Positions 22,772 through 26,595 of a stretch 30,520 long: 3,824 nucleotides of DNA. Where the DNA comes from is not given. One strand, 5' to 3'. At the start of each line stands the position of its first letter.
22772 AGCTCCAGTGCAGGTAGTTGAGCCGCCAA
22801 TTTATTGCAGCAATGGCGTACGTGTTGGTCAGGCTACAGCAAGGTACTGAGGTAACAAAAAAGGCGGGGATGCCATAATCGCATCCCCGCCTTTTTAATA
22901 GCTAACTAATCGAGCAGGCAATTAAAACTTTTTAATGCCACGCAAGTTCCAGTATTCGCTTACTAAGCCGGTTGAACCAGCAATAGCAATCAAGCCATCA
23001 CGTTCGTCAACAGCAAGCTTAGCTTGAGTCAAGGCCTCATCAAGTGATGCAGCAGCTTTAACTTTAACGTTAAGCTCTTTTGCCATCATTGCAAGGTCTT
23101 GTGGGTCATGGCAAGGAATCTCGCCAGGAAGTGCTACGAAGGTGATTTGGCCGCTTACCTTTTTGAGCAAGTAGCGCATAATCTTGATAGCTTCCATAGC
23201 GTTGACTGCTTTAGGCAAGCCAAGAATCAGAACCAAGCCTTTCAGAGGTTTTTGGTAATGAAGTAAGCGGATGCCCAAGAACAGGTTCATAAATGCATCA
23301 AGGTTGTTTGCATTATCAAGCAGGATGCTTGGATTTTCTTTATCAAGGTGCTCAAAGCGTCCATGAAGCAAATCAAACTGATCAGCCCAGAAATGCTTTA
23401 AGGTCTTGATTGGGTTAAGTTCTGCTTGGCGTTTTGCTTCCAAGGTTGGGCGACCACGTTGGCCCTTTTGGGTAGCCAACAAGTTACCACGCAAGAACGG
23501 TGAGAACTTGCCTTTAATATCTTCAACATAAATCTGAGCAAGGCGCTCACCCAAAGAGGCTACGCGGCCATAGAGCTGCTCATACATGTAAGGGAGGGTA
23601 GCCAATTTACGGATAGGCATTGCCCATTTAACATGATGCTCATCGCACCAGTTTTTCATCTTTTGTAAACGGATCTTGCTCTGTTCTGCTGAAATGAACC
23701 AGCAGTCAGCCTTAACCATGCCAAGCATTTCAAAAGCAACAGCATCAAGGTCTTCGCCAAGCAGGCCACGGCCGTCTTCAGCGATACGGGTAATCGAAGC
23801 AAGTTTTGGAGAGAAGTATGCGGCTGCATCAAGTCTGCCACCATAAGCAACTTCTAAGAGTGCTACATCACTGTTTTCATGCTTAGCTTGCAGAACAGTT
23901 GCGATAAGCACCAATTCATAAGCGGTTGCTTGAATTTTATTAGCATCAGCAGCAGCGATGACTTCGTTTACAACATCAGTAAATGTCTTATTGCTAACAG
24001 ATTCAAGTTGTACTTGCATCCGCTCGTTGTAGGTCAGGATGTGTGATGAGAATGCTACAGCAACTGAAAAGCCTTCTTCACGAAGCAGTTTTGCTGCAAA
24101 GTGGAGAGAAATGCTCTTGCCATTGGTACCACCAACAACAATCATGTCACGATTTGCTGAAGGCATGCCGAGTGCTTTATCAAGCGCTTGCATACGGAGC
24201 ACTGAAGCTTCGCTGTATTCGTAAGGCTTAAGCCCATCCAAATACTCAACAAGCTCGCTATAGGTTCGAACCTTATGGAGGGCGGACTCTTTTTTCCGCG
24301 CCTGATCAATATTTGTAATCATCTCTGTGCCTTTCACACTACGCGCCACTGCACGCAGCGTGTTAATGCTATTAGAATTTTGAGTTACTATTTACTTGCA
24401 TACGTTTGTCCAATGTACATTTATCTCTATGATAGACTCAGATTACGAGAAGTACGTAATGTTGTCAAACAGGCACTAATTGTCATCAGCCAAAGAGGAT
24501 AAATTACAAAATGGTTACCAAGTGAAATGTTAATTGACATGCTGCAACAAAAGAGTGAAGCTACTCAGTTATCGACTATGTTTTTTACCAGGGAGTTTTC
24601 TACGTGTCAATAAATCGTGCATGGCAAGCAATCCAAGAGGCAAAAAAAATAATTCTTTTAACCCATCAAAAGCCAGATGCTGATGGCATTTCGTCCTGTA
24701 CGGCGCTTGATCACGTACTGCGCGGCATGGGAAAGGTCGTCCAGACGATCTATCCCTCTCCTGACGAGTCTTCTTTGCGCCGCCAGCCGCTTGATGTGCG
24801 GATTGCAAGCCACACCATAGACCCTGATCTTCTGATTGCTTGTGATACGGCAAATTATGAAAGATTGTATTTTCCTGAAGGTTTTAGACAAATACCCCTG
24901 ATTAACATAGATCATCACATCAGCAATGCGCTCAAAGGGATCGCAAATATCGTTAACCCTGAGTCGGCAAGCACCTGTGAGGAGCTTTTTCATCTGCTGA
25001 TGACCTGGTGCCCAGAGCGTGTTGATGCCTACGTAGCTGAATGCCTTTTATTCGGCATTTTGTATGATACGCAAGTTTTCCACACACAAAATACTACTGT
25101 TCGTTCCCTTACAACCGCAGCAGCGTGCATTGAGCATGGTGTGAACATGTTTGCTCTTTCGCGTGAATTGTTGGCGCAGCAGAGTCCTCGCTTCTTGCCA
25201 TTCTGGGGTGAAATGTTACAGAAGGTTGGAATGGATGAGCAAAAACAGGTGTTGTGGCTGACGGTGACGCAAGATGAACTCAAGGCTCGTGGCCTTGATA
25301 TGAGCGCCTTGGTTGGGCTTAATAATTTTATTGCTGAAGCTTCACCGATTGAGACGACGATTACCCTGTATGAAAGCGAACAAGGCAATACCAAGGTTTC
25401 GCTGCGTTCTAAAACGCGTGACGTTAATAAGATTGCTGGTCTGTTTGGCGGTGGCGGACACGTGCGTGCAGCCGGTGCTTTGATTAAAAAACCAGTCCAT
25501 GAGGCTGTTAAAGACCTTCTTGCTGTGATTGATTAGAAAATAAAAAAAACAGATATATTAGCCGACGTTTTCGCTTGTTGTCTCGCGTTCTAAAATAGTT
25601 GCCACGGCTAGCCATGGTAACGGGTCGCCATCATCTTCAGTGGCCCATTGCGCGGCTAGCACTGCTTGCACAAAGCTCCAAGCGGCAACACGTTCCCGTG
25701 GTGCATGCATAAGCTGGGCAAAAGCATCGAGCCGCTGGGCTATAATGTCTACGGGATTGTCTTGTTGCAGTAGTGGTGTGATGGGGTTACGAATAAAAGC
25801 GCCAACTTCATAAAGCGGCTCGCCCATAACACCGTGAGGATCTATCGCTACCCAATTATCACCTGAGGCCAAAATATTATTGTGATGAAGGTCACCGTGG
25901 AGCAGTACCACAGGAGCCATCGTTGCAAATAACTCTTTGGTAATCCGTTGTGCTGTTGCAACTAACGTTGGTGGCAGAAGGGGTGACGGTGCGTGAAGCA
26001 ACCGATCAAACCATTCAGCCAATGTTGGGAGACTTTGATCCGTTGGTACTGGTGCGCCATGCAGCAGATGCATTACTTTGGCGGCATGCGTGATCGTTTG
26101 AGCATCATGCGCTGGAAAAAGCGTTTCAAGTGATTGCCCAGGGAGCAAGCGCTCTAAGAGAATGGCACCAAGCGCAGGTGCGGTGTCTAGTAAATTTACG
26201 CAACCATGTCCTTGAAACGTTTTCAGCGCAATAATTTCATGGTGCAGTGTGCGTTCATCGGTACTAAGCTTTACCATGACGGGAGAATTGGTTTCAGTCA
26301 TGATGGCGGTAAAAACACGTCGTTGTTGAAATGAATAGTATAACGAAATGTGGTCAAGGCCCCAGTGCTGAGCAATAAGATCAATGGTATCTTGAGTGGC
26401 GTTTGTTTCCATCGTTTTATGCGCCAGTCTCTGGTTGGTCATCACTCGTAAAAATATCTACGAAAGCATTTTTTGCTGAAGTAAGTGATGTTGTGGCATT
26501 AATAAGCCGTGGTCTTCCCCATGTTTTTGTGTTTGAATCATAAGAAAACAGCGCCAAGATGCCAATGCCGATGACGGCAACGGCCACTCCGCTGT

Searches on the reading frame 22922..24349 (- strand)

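Call 21: search_protein_families(library=pfam, proteins=[window:22922-24349:-], max_evalue=0.001)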
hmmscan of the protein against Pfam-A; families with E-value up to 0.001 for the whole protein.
window:22922-24349:- (475 aa): 1 family
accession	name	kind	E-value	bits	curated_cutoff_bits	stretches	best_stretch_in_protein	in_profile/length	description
PF02875.26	Mur_ligase_C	-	0.00011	23.5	28.4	1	330-459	1-126/127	Mur ligase, glutamate ligase domain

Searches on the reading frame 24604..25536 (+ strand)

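Call 21: search_protein_families(library=pfam, proteins=[window:24604-25536:+], max_evalue=0.001)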
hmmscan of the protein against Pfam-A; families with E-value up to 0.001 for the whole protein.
window:24604-25536:+ (310 aa): 2 families
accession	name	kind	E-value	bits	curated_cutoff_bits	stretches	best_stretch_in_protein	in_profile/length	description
PF01368.27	DHH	-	2.2e-15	57.5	28.1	1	15-152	1-125/125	DHH family, N-terminal domain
PF02272.25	DHHA1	-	4.3e-08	34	25.9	1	230-309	12-96/102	DHHA1 domain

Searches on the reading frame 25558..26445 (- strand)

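Call 21: search_protein_families(library=pfam, proteins=[window:25558-26445:-], max_evalue=0.001)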
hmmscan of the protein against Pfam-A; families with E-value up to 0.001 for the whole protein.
window:25558-26445:- (295 aa): 2 families
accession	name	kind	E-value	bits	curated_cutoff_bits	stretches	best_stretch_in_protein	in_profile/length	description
PF04655.20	APH_6_hur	-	2.9e-33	115.7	27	1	49-271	22-251/252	Aminoglycoside/hydroxyurea antibiotic resistance kinase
PF01636.29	APH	-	3.2e-09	37.3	23.2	1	67-220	37-212/239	Phosphotransferase enzyme family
